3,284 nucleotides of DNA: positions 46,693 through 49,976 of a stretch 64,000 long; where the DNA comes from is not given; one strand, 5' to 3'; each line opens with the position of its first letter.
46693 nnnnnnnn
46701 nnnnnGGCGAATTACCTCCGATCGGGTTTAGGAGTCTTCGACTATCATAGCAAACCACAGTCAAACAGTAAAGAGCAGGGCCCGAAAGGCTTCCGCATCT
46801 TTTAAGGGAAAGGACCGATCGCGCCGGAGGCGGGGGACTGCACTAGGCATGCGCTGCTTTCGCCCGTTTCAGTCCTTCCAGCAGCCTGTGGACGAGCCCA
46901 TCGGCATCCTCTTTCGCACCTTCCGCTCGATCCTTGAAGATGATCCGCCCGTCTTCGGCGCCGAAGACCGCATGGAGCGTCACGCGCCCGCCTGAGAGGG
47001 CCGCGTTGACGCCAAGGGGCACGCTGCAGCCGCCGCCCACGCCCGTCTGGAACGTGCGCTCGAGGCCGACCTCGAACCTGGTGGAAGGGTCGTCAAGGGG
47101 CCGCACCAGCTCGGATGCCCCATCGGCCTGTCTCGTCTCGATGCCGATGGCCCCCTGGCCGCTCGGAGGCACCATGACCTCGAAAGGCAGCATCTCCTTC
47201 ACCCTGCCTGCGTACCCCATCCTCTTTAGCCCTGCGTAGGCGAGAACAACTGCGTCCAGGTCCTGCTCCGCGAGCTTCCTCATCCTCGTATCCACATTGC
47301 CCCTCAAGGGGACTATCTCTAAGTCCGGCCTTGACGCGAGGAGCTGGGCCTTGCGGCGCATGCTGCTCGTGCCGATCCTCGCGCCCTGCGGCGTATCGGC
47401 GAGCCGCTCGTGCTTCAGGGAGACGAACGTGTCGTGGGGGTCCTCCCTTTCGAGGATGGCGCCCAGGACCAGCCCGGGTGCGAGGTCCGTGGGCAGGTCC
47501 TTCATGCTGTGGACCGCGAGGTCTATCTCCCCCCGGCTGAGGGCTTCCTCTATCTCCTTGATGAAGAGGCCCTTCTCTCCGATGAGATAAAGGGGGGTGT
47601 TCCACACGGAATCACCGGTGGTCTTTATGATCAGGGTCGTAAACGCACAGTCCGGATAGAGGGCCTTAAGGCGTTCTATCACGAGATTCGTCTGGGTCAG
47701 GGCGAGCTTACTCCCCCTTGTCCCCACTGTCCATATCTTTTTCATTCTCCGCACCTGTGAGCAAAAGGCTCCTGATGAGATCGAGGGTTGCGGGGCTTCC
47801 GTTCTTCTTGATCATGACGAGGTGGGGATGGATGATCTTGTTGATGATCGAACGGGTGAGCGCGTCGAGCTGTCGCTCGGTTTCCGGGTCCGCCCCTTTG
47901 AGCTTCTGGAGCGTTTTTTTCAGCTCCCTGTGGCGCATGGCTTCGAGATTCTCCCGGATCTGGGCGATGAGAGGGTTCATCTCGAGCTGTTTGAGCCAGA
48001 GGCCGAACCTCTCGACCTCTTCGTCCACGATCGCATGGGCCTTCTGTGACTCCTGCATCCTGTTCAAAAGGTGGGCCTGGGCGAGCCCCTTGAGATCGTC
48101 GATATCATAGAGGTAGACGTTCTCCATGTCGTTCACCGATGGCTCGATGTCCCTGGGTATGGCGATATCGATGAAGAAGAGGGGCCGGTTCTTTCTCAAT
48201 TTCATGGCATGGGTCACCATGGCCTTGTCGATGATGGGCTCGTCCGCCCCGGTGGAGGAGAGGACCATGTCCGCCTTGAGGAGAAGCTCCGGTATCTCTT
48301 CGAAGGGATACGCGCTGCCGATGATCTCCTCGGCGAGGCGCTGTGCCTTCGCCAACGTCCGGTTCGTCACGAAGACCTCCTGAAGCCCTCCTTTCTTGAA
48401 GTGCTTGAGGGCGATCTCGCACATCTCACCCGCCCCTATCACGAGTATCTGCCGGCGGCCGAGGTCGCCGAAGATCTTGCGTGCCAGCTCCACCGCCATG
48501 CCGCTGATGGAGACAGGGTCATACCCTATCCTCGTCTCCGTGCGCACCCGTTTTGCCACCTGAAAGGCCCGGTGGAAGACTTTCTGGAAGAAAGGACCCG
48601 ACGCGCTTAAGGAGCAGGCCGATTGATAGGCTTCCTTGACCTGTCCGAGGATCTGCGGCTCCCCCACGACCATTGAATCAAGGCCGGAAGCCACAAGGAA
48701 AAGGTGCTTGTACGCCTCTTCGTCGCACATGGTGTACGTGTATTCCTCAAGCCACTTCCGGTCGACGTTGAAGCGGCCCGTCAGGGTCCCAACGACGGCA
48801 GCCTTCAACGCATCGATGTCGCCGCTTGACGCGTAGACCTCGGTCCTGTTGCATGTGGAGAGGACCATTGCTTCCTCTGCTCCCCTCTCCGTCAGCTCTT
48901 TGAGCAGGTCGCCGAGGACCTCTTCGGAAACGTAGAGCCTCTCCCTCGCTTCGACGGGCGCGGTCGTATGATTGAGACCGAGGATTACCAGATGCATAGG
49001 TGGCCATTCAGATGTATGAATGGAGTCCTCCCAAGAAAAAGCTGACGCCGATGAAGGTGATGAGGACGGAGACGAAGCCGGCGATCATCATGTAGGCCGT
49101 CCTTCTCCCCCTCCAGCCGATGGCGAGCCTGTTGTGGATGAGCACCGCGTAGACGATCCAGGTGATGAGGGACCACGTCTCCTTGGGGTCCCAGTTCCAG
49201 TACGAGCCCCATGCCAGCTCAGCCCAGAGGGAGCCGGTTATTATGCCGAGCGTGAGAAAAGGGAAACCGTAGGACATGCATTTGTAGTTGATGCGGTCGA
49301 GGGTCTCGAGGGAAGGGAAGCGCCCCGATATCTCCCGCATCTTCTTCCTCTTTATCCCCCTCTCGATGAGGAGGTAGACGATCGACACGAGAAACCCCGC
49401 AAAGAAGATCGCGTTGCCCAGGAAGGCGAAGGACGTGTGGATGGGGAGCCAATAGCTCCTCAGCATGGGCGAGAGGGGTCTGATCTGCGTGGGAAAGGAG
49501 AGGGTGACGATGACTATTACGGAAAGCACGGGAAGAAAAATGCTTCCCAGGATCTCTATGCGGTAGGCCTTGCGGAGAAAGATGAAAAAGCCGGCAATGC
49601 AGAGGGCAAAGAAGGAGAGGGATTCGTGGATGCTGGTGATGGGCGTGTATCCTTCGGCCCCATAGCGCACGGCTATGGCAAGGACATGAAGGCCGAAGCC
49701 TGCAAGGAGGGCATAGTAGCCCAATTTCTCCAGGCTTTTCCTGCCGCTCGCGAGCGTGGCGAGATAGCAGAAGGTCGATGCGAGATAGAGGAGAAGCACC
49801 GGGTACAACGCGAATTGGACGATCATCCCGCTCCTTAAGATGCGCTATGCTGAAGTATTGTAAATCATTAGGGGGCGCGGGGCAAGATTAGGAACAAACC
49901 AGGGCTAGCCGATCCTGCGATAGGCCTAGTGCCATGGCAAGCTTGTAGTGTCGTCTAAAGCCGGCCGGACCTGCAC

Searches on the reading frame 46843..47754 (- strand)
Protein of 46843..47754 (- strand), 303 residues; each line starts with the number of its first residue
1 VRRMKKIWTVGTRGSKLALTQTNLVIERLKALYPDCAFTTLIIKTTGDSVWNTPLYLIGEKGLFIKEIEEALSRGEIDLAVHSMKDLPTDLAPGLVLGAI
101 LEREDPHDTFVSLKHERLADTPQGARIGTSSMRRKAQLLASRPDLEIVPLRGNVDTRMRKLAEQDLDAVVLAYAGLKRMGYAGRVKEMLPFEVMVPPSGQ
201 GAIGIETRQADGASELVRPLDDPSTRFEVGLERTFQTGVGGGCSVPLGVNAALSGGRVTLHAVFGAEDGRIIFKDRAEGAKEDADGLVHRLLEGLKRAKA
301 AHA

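Call 26: search_protein_families(library=pfam, proteins=[window:46843-47754:-], max_evalue=0.00001)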
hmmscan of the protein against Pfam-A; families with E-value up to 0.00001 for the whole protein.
window:46843-47754:- (303 aa): 2 families
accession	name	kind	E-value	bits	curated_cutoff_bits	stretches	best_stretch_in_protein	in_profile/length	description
PF01379.25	Porphobil_deam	-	1.8e-80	269.8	22.1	1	9-212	2-203/207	Porphobilinogen deaminase, dipyromethane cofactor binding domain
PF03900.20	Porphobil_deamC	-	1.4e-11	45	26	1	228-295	3-72/74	Porphobilinogen deaminase, C-terminal domain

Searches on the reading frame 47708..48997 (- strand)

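Call 26: search_protein_families(library=pfam, proteins=[window:47708-48997:-], max_evalue=0.00001)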
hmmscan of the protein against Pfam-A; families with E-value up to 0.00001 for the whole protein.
window:47708-48997:- (429 aa): 3 families
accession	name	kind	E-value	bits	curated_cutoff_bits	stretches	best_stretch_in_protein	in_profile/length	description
PF05201.20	GlutR_N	-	4.8e-51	173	27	1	6-155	1-151/151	Glutamyl-tRNAGlu reductase, N-terminal domain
PF01488.26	Shikimate_DH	-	1.8e-44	151.6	24.3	1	170-304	1-137/138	Shikimate / quinate 5-dehydrogenase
PF00745.25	GlutR_dimer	-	2.6e-22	79.4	22.9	1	319-411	1-96/99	Glutamyl-tRNAGlu reductase, dimerisation domain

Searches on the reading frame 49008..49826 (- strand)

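Call 26: search_protein_families(library=pfam, proteins=[window:49008-49826:-], max_evalue=0.00001)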
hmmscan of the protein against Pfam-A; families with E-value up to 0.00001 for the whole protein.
window:49008-49826:- (272 aa): 1 family
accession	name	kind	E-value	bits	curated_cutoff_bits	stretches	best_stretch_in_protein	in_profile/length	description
PF01578.25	Cytochrom_C_asm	-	8.1e-54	182.9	29.9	1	66-269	4-212/212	Cytochrome C assembly protein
